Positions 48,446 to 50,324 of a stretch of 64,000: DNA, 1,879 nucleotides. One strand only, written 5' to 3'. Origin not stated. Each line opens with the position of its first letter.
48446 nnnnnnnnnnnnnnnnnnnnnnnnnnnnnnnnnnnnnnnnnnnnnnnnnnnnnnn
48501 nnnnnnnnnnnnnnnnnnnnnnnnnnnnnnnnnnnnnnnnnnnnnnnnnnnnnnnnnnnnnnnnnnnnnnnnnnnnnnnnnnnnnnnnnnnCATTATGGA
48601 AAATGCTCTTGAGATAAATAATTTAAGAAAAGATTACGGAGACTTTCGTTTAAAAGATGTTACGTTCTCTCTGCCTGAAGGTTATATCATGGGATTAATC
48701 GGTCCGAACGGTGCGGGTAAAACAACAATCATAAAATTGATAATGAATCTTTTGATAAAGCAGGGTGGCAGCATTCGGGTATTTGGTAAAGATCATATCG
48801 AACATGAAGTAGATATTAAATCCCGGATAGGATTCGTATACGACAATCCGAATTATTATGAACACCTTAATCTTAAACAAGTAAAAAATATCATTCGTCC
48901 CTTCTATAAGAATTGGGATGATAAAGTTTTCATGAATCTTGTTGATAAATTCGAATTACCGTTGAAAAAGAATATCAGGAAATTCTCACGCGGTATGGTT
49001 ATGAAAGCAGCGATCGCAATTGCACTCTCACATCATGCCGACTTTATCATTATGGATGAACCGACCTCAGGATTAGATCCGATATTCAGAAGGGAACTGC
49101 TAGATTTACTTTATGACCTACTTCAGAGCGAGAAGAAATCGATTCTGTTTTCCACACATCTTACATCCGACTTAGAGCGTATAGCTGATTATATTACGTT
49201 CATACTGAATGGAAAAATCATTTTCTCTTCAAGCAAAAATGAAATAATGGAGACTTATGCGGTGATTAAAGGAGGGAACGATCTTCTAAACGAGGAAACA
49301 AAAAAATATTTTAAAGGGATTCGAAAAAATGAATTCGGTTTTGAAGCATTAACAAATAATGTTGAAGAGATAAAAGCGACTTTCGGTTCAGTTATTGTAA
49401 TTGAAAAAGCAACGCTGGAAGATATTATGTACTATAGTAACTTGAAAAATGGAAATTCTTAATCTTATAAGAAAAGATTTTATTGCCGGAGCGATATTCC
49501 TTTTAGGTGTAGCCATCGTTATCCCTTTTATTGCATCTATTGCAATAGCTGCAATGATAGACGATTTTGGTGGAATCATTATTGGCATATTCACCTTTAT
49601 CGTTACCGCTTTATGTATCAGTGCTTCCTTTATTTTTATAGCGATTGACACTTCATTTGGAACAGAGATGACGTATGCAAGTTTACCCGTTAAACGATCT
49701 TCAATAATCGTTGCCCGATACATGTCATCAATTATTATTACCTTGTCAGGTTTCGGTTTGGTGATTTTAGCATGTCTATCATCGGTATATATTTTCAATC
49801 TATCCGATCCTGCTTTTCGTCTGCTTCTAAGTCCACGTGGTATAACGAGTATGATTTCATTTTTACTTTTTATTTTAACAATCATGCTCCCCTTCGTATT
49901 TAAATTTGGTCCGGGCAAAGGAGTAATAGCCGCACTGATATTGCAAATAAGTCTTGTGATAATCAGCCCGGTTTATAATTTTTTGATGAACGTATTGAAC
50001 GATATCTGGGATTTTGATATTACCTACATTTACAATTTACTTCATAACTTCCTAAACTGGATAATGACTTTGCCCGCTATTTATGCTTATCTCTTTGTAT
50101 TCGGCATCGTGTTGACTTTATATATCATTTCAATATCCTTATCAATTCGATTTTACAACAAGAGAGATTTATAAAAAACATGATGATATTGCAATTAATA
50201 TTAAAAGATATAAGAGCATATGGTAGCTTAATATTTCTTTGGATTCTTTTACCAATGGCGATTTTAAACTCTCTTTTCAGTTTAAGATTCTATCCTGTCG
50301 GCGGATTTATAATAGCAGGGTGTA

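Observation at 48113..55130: YtrA-type regulator with palindromic operator, ABC ATPase, four tandem divergent membrane paralogs and two beta-lactamase-fold hydrolases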

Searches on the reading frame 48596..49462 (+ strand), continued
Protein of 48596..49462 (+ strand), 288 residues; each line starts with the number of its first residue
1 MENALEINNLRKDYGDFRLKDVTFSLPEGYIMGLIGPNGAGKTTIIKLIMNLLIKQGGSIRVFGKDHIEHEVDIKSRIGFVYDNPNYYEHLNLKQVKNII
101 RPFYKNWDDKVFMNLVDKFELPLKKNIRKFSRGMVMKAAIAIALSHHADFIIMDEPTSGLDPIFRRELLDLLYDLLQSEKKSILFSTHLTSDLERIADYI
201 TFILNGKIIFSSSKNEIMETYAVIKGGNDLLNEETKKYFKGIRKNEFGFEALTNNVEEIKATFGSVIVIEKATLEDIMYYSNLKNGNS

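Call 69: fold_search(model_id=the predicted structure, library=pdb)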
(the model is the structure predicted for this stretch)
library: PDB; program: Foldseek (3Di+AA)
matches with E <= 10: 1876; with E <= 0.001: 1305
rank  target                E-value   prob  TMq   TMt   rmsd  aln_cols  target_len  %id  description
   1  4yer_A                6.7e-23  1.00  0.75  0.76   5.6       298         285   28  Crystal structure of an ABC transporter ATP-binding protein (TM_1403) from Thermotoga maritima MSB8 at 2.35 A resoluti (released 2015-03-11)
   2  4yer_B                2.9e-20  1.00  0.73  0.76   5.4       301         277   26  Crystal structure of an ABC transporter ATP-binding protein (TM_1403) from Thermotoga maritima MSB8 at 2.35 A resoluti (released 2015-03-11)
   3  7o0y_B                5.7e-20  1.00  0.71  0.69   5.9       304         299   25  ABC transporter NosDFY, nucleotide-free in GDN (released 2022-04-13)
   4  7osf_B                6.9e-20  1.00  0.71  0.67   6.5       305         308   26  ABC Transporter complex NosDFYL, R-domain 1 (released 2022-06-22)
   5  8k1o_B                7.6e-19  1.00  0.64  0.84   3.0       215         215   30  mycobacterial efflux pump, AMPPNP bound state (released 2024-07-17)
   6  7o14_B                1.0e-18  1.00  0.72  0.68   6.5       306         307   25  ABC transporter NosDFY, nucleotide-free in lipid nanodisc, R-domain 1 (released 2022-04-13)
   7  4u02_D                2.0e-18  1.00  0.62  0.73   5.3       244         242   26  Crystal structure of apo-TTHA1159 (released 2015-05-13)
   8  8k1o_C                2.9e-18  1.00  0.64  0.85   3.1       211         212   30  mycobacterial efflux pump, AMPPNP bound state (released 2024-07-17)
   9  8k1p_B                4.0e-18  1.00  0.64  0.84   3.0       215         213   30  mycobacterial efflux pump, ADP+vanadate bound state (released 2024-07-17)
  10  7o0y_C                4.0e-18  1.00  0.71  0.69   6.3       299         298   24  ABC transporter NosDFY, nucleotide-free in GDN (released 2022-04-13)
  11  2olj_A                7.3e-18  1.00  0.62  0.72   5.2       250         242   22  ABC Protein ArtP in complex with ADP/Mg2+ (released 2008-01-15)
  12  6xji_C                7.3e-18  1.00  0.68  0.67   6.1       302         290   25  PmtCD ABC exporter at C1 symmetry (released 2020-10-14)
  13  3tui_C                8.8e-18  1.00  0.67  0.57   9.1       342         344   20  Inward facing conformations of the MetNI methionine ABC transporter: CY5 native crystal form (released 2011-11-30)
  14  4u00                  9.3e-18  1.00  0.63  0.74   5.1       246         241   25  Crystal structure of TTHA1159 in complex with ADP (released 2015-05-13)
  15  4u02_A                9.3e-18  1.00  0.61  0.72   5.7       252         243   24  Crystal structure of apo-TTHA1159 (released 2015-05-13)
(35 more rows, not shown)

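Call 71: search_protein_families(library=padloc, proteins=[window:48596-49462:+], max_evalue=0.001)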
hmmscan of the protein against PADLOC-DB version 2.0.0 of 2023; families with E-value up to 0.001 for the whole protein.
window:48596-49462:+ (288 aa): 26 families (the best 25 are shown)
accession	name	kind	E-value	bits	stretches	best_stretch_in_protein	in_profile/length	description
PDLC04135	mad3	-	1.6e-26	91.8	2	122-205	256-339/374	mads_3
PDLC02980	AriA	-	3.1e-11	41.8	2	66-188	140-298/304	-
PDLC02914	ATPase-Toprim_I-B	-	8.1e-11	39.8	2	21-55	17-51/443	-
PDLC04140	mad8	-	1e-10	39.7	1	16-210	14-251/314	mads_8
PDLC02335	AbiLi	-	6.7e-08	30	1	32-211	79-251/326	AbiLi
PDLC02979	AriA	-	4.3e-07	28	1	18-120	13-115/373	-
PDLC04242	PDC-M01A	-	1.3e-06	24.9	1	125-188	399-465/566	-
PDLC04149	HEC-04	-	1.4e-06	25.2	0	16-46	37-64/494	-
PDLC04236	PDC-M01A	-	2e-06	25.1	0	25-60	59-94/388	-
PDLC04541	PDC-M25A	-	2e-06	25.1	0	22-63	16-55/380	-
PDLC03859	LmuB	-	2.3e-06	25.1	1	22-124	17-110/611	-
PDLC04213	HEC-02A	-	1.5e-05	22.7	0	34-53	28-47/337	-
PDLC04164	AriA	-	2.3e-05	22.1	0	31-69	29-65/253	-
PDLC04239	PDC-M01A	-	2.6e-05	20.9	0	21-53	193-225/552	-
PDLC04235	PDC-M01A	-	3e-05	21.1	1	24-61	181-218/510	-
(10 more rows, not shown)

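Call 72: find_encoding_contigs(protein=P0004, flank=10000, max_places=1)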
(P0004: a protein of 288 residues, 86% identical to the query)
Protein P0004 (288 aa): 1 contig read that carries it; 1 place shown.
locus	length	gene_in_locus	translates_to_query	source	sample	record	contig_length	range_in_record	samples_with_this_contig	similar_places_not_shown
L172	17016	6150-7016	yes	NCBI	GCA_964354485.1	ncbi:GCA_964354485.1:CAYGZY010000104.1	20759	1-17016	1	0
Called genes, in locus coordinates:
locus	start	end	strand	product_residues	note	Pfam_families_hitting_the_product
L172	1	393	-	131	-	?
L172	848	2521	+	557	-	PF13320:GH123_cat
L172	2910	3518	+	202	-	PF03167:UDG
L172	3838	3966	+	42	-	-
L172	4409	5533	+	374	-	PF00583:Acetyltransf_1 (faint)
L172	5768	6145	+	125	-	PF00392:GntR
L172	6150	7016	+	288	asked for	PF13175:AAA_15 (faint), PF00005:ABC_tran, PF13304:AAA_21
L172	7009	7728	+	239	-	PF13346:ABC2_membrane_5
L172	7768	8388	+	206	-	PF13346:ABC2_membrane_5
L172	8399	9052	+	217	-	PF13346:ABC2_membrane_5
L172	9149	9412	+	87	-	-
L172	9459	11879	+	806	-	PF01841:Transglut_core, PF11954:DUF3471 (faint), PF07719:TPR_2 (faint), PF13181:TPR_8 (faint), PF00515:TPR_1 (weak), PF13414:TPR_11 (weak)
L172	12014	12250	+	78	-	PF02985:HEAT (faint), PF13646:HEAT_2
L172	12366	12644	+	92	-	-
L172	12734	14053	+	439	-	-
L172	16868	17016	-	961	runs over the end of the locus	PF00005:ABC_tran (faint), PF02463:SMC_N (faint), PF13175:AAA_15 (faint), PF13191:AAA_16 (faint), PF13555:AAA_29 (faint), PF17760:UvrA_inter, PF17755:UvrA_DNA-bind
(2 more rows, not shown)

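Call 73: find_encoding_contigs(protein=P0003, flank=10000, max_places=1)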
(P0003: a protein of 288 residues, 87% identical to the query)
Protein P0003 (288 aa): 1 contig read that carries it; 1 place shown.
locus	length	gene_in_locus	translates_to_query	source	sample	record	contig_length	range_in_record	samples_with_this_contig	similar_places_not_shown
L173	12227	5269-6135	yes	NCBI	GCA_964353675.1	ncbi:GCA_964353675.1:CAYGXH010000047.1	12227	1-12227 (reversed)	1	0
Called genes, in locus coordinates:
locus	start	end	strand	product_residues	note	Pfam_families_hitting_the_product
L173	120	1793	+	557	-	PF13320:GH123_cat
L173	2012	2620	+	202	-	PF03167:UDG (weak)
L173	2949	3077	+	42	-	-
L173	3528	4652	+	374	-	-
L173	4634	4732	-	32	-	-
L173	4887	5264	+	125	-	PF00392:GntR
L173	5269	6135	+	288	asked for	PF13175:AAA_15 (faint), PF00005:ABC_tran, PF13304:AAA_21 (weak)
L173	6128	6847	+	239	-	PF13346:ABC2_membrane_5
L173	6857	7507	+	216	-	PF13346:ABC2_membrane_5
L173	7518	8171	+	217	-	PF13346:ABC2_membrane_5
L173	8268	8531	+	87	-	-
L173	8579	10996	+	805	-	PF01841:Transglut_core, PF11954:DUF3471 (faint), PF00515:TPR_1 (faint), PF07719:TPR_2 (faint), PF13181:TPR_8 (faint)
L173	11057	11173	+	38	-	-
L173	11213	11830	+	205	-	PF13365:Trypsin_2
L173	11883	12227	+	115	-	?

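Call 74: find_encoding_contigs(protein=P0014, flank=10000, max_places=1)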
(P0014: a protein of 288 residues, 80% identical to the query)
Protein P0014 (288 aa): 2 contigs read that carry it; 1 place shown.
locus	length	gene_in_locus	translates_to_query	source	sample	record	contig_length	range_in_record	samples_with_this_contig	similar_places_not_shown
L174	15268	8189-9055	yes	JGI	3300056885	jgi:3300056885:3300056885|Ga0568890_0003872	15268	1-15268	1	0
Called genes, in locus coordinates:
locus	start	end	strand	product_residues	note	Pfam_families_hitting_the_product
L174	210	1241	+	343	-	PF03706:LPG_synthase_TM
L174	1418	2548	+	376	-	PF13506:Glyco_transf_21, PF00535:Glycos_transf_2, PF10111:Glyco_tranf_2_2, PF13641:Glyco_tranf_2_3, PF13632:Glyco_trans_2_3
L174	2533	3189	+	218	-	PF01522:Polysacc_deac_1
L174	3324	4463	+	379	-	PF13506:Glyco_transf_21, PF00535:Glycos_transf_2, PF10111:Glyco_tranf_2_2 (weak), PF13641:Glyco_tranf_2_3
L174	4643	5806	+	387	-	PF13506:Glyco_transf_21, PF13641:Glyco_tranf_2_3, PF00535:Glycos_transf_2, PF10111:Glyco_tranf_2_2, PF13632:Glyco_trans_2_3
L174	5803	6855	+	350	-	PF04055:Radical_SAM, PF13186:SPASM (weak)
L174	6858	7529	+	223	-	-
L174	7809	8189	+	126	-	PF00392:GntR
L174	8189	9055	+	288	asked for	PF13175:AAA_15 (faint), PF00005:ABC_tran, PF13304:AAA_21 (weak)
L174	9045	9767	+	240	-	PF13346:ABC2_membrane_5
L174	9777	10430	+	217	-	PF13346:ABC2_membrane_5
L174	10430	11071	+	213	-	PF13346:ABC2_membrane_5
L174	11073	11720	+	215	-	PF13346:ABC2_membrane_5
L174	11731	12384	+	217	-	PF13346:ABC2_membrane_5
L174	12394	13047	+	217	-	PF13346:ABC2_membrane_5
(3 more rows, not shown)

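Call 75: find_encoding_contigs(protein=P0044, flank=10000, max_places=1)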
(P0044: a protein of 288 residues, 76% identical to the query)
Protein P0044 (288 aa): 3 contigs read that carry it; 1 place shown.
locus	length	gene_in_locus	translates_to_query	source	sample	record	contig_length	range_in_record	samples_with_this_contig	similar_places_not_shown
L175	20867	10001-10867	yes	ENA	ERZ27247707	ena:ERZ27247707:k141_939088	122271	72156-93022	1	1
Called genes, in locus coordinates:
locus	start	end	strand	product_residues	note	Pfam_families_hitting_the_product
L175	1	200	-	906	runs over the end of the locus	PF01326:PPDK_N, PF00391:PEP-utilizers, PF02896:PEP-utilizers_C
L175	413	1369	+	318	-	PF00288:GHMP_kinases_N, PF08544:GHMP_kinases_C (weak)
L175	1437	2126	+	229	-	PF13709:DUF4159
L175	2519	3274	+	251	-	PF00121:TIM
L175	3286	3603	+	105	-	PF20582:UPF0758_N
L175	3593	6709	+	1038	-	PF02384:N6_Mtase, PF20473:MmeI_Mtase (weak), PF07669:Eco57I, PF22837:M_Eco57I_C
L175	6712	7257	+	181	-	-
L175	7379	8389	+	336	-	-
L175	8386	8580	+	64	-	-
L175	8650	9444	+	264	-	PF00106:adh_short, PF08659:KR (weak), PF13561:adh_short_C2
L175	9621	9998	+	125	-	PF00392:GntR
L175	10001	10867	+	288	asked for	PF13175:AAA_15 (faint), PF00005:ABC_tran, PF13304:AAA_21 (weak)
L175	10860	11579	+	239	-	PF13346:ABC2_membrane_5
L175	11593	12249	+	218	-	PF13346:ABC2_membrane_5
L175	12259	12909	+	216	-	PF13346:ABC2_membrane_5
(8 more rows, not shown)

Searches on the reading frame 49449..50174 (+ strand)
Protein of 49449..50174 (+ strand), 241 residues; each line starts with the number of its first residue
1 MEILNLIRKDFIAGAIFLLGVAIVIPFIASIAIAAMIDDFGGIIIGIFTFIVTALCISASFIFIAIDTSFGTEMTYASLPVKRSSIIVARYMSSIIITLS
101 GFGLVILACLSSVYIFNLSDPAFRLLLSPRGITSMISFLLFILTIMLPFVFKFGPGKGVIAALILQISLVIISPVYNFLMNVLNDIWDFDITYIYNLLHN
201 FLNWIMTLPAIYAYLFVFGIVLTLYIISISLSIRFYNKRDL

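Call 3: search_protein_families(library=pfam, proteins=[window:49449-50174:+], max_evalue=0.01)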
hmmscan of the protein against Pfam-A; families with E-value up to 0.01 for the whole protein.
window:49449-50174:+ (241 aa): 1 family
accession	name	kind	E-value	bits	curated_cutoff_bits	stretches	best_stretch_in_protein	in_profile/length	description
PF13346.12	ABC2_membrane_5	-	2.9e-18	66.6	25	1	5-237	1-205/205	ABC-2 family transporter protein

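Call 4: search_protein_families(library=ncbifam, proteins=[window:49449-50174:+], max_evalue=0.01)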
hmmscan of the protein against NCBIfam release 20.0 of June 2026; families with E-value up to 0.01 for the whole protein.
window:49449-50174:+ (241 aa): 0 families

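Call 10: search_solved_structures(query=A1, max_evalue=10, show_alignments=2)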
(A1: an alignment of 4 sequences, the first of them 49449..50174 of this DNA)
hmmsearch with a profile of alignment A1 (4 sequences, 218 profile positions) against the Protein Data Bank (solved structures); distinct sequences matched with E-value up to 10: 0.

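Call 25: search_protein_families(library=ncbifam, proteins=[window:49449-50174:+], max_evalue=10)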
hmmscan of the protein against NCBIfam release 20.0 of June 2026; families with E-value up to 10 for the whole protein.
window:49449-50174:+ (241 aa): 1 family
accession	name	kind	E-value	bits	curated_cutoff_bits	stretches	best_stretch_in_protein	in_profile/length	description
NF047560.1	PSM_export_PmtB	equivalog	0.85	9.4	100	1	17-109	18-110/218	phenol-soluble modulin export ABC transporter permease subunit PmtB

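Call 30: find_homologous_proteins(query=A1, max_evalue=0.00001)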
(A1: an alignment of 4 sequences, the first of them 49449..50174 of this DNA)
Query A1 (4 sequences) (241 aa, profile of the alignment): 74 proteins with E <= 0.00001 among 8000 candidates.
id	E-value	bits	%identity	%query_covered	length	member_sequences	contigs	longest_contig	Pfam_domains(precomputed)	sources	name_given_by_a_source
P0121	5.6e-88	313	30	40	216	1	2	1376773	PF13346.13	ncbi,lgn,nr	ncbi:MAG: ABC-2 transporter permease [Ignavibacteriales bacterium]|nr:ABC-2 transporter permease [Ig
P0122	1.8e-86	308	32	45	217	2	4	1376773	PF13346.13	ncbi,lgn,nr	ncbi:MAG: ABC-2 transporter permease [Ignavibacteriales bacterium]|nr:ABC-2 transporter permease [Ig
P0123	6.0e-82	293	26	99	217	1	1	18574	PF13346.13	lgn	-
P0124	7.0e-80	286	28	63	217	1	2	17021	PF13346.13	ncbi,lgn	-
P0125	1.3e-79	285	29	48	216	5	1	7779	PF13346.13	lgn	-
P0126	1.3e-79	285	31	48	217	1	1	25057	PF13346.13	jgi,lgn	jgi:hypothetical protein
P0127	2.5e-76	274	32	47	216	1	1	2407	PF13346.13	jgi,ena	jgi:hypothetical protein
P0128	1.0e-72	263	100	100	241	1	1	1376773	PF13346.13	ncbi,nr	ncbi:MAG: ABC-2 transporter permease [Ignavibacteriales bacterium]|nr:ABC-2 transporter permease [Ig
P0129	1.3e-66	243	28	63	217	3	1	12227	PF13346.13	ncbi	-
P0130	2.8e-66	242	43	17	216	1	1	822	PF13346.13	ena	-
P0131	3.5e-64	235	30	45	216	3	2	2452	PF13346.13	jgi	jgi:hypothetical protein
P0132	6.4e-64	234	25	99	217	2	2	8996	PF13346.13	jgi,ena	-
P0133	2.8e-63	232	23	82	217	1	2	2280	PF13346.13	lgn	-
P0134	5.3e-63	231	30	51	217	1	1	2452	PF13346.13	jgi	jgi:ABC-2 type transport system permease protein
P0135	9.9e-63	230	46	15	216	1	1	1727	PF13346.13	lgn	-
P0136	1.0e-62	230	33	38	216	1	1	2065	PF13346.13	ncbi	-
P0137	2.9e-62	228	47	15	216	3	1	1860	PF13346.13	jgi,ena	-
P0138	4.3e-61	225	46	19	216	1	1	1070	PF13346.13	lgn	-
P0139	1.6e-60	223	42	19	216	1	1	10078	PF13346.13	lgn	-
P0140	6.9e-60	221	28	24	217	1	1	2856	PF13346.13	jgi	-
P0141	4.1e-59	218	32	47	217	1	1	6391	PF13346.13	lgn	-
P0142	1.4e-58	216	30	36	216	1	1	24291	PF13346.13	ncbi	-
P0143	2.7e-58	215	33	36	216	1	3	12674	PF13346.13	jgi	-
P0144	3.5e-58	215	83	99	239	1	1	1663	PF13346.13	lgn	-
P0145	7.1e-58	214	78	99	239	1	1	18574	PF13346.13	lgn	-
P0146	1.1e-57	213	41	17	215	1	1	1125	PF13346.13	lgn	-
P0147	1.9e-57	213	32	36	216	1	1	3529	PF13346.13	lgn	-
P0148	3.9e-57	212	37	19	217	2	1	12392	PF13346.13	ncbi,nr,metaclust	ncbi:hypothetical protein AMJ80_03690 [bacterium SM23_31]|nr:MAG: hypothetical protein AMJ80_03690 [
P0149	1.0e-56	210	79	99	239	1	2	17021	PF13346.13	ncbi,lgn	-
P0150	2.4e-56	209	33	27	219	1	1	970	PF13346.13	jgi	jgi:energy-converting hydrogenase Eha subunit H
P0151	1.0e-55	207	30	37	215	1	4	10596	PF13346.13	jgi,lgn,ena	-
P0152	4.8e-55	205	75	99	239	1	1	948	PF13346.13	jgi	-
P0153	2.0e-53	200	31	40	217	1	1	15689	PF13346.13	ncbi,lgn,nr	ncbi:ABC-2 transporter permease [candidate division KSB1 bacterium]|nr:ABC-2 transporter permease [c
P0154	2.9e-53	199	25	70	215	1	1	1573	PF13346.13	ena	-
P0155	6.4e-53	198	45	12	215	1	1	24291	PF13346.13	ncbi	-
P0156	5.7e-51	192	24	70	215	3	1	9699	PF13346.13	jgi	-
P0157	1.6e-50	190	30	48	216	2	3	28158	PF13346.13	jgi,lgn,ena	-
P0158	1.9e-50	190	45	12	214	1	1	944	PF13346.13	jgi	jgi:ABC-type transport system involved in multi-copper enzyme maturation permease subunit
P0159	2.5e-50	189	69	99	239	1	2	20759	PF13346.13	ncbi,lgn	-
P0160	7.2e-50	188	70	99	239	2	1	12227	PF13346.13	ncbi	-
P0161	9.3e-50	188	29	39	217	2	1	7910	PF13346.13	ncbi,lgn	-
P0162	4.3e-49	185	29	24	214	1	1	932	PF13346.13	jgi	jgi:hypothetical protein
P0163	1.5e-48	184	70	99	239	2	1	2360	PF13346.13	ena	-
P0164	1.2e-46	177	67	99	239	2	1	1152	PF13346.13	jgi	jgi:hypothetical protein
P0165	4.2e-46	176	66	100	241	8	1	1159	PF13346.13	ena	-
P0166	6.0e-45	172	64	99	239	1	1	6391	PF13346.13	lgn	-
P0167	7.7e-43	165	56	99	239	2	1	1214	PF13346.13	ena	-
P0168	3.4e-42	163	59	99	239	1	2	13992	PF13346.13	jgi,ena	-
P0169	4.1e-41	159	56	99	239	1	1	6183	PF13346.13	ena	-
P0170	6.7e-41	159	39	42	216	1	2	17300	PF13346.13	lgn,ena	-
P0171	8.7e-41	158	55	99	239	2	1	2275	PF13346.13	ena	-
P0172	3.0e-40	156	54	99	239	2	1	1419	PF13346.13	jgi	-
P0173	3.1e-40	156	55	99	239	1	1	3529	PF13346.13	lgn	-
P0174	3.6e-40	156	62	99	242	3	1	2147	PF13346.13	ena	-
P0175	5.8e-40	156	56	98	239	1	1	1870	PF13346.13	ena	-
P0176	5.0e-39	153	55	99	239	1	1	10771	PF13346.13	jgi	jgi:ABC-type transport system involved in multi-copper enzyme maturation permease subunit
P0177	5.5e-39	152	49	19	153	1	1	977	PF13346.13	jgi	jgi:hypothetical protein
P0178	7.5e-39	152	56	99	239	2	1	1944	PF13346.13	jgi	jgi:hypothetical protein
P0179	1.4e-38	151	51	99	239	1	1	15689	PF13346.13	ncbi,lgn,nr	ncbi:ABC-2 transporter permease [candidate division KSB1 bacterium]|nr:ABC-2 transporter permease [c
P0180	6.1e-37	146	49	99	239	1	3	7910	PF13346.13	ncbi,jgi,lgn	jgi:hypothetical protein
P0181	7.8e-37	145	54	99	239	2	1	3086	PF13346.13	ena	-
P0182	9.1e-31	126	49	99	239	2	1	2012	PF13346.13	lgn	-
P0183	1.2e-28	119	43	98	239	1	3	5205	PF13346.13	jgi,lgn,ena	-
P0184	3.0e-26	111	45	98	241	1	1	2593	PF13346.13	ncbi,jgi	-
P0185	8.2e-26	109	64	58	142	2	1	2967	PF13346.13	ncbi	ncbi:MAG TPA: ABC-2 transporter permease, partial [bacterium]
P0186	1.9e-17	82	33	98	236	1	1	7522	PF13346.13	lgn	-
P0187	2.5e-17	82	39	22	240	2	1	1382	PF13346.13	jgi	jgi:ABC-type transport system involved in multi-copper enzyme maturation permease subunit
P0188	4.8e-17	81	37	98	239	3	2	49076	PF13346.13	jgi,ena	-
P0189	9.6e-15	73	40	37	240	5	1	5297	PF13346.13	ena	-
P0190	6.2e-14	70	40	37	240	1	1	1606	PF13346.13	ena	-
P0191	6.5e-14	70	35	42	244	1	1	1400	PF13346.13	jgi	jgi:hypothetical protein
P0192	5.1e-12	64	41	22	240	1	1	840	PF13346.13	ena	-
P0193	3.8e-9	55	30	66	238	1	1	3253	PF13346.13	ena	-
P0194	3.7e-8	52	30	68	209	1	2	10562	PF13346.13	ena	-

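Call 71: search_protein_families(library=padloc, proteins=[window:49449-50174:+], max_evalue=0.001)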
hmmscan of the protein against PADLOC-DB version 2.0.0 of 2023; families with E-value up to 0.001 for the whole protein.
window:49449-50174:+ (241 aa): 0 families
